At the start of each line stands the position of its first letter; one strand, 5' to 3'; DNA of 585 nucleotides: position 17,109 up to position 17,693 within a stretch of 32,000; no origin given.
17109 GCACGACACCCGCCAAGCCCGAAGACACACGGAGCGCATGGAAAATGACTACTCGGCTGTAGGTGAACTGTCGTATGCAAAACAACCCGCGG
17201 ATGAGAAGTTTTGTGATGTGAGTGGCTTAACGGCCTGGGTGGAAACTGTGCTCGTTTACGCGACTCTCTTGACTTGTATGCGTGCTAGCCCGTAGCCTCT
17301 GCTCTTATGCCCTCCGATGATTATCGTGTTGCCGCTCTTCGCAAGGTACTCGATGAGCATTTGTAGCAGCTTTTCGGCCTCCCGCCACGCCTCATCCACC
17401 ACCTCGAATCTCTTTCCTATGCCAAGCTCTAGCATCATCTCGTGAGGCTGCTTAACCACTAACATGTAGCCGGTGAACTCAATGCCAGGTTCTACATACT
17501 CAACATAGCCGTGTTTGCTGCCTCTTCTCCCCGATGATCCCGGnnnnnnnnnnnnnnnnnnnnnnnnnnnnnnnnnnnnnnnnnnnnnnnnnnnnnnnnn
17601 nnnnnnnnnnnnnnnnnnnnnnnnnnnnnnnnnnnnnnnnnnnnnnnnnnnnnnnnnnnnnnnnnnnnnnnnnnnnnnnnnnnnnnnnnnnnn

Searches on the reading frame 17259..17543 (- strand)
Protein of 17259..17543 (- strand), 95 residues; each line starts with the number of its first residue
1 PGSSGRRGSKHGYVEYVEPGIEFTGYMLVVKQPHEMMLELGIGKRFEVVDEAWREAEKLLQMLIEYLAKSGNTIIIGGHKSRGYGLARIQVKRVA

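Call 36: search_protein_families(library=pfam, alignment_id=A1, max_evalue=0.05)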
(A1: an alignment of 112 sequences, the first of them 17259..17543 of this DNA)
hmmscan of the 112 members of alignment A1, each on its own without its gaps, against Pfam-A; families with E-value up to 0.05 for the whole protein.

A. member 1, window:17259-17543:- (95 aa): 1 family
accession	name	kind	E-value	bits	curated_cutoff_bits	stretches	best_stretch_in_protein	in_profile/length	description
PF03787.20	RAMPs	-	0.0019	19.1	22.1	1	14-86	139-187/189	RAMP superfamily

B. families by the number of members that match (of 112 scanned): 33 families (the first 25 are shown)
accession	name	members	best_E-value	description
PF18765.7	Polbeta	2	2.8e-05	Polymerase beta, Nucleotidyltransferase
PF05168.19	HEPN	1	2.7e-25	HEPN domain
PF01934.22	HepT-like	1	4.9e-20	Ribonuclease HepT-like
PF01954.22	AF2212-like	1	1.2e-19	AF2212-like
PF01850.27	PIN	1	2.7e-16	PIN domain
PF10049.14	DUF2283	1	2.5e-15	Protein of unknown function (DUF2283)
PF01909.29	NTP_transf_2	1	2.3e-12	Nucleotidyltransferase domain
PF22600.2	MTPAP-like_central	1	1.8e-07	Poly(A) RNA polymerase, mitochondrial-like, central palm domain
PF01637.24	ATPase_2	1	0.0004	ATPase domain predominantly from Archaea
PF20797.2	HepT-like_2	1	0.00051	HepT-like protein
PF10335.14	DUF294_C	1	0.0013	Putative nucleotidyltransferase substrate binding domain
PF14792.12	DNA_pol_B_palm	1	0.0015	DNA polymerase beta palm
PF03787.20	RAMPs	1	0.0019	RAMP superfamily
PF17727.6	CtsR_C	1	0.0026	CtsR C-terminal dimerization domain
PF00360.26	PHY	1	0.0032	Phytochrome region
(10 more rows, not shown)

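Call 71: search_protein_families(library=padloc, alignment_id=A1, max_evalue=0.01)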
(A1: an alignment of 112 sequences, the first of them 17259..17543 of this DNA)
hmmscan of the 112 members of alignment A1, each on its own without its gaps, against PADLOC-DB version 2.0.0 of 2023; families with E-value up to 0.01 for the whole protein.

A. member 1, window:17259-17543:- (95 aa): 8 families
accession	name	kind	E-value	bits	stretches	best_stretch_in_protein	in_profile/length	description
PDLC02150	Cas7_IIIf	-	8e-06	23.7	1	10-92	155-236/237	-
PDLC01442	Csm3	-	2.3e-05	22.4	1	14-92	129-183/208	"CAS-III-A,CAS-III-D; effector_G7"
PDLC01296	Csm3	-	3.3e-05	22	1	13-93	132-190/192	"CAS-III-A,CAS-III-D; effector_G7"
PDLC01613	Csm3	-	0.00022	20.2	1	10-87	123-176/177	"CAS-III-A,CAS-III-D; effector_G7"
PDLC02117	Cas7_IIIg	-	0.00065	17.6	1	45-93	129-174/178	-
PDLC01016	Csm3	-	0.0008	17.8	1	13-86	139-187/189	Csm3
PDLC02112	Cas7_IIId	-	0.0008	16.2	1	29-94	117-177/434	-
PDLC02111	Cas7_IIId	-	0.0022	14.9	1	46-90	131-176/417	-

B. families by the number of members that match (of 112 scanned): 21 families
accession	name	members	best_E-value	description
PDLC04903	PDC-S09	1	6.3e-10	-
PDLC04904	PDC-S09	1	1.6e-08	-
PDLC04902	PDC-S09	1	5.6e-07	-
PDLC04906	PDC-S09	1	1.3e-06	-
PDLC04907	PDC-S09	1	2.5e-06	-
PDLC04778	PDC-M70A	1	4.2e-06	-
PDLC02150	Cas7_IIIf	1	8e-06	-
PDLC01442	Csm3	1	2.3e-05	"CAS-III-A,CAS-III-D; effector_G7"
PDLC01296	Csm3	1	3.3e-05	"CAS-III-A,CAS-III-D; effector_G7"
PDLC00779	Cyclase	1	3.5e-05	oligonucleotide-cyclase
PDLC04369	PDC-M05A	1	4.2e-05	-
PDLC04905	PDC-S09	1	4.5e-05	-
PDLC04368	PDC-M05A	1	0.00016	-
PDLC01613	Csm3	1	0.00022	"CAS-III-A,CAS-III-D; effector_G7"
PDLC02117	Cas7_IIIg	1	0.00065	-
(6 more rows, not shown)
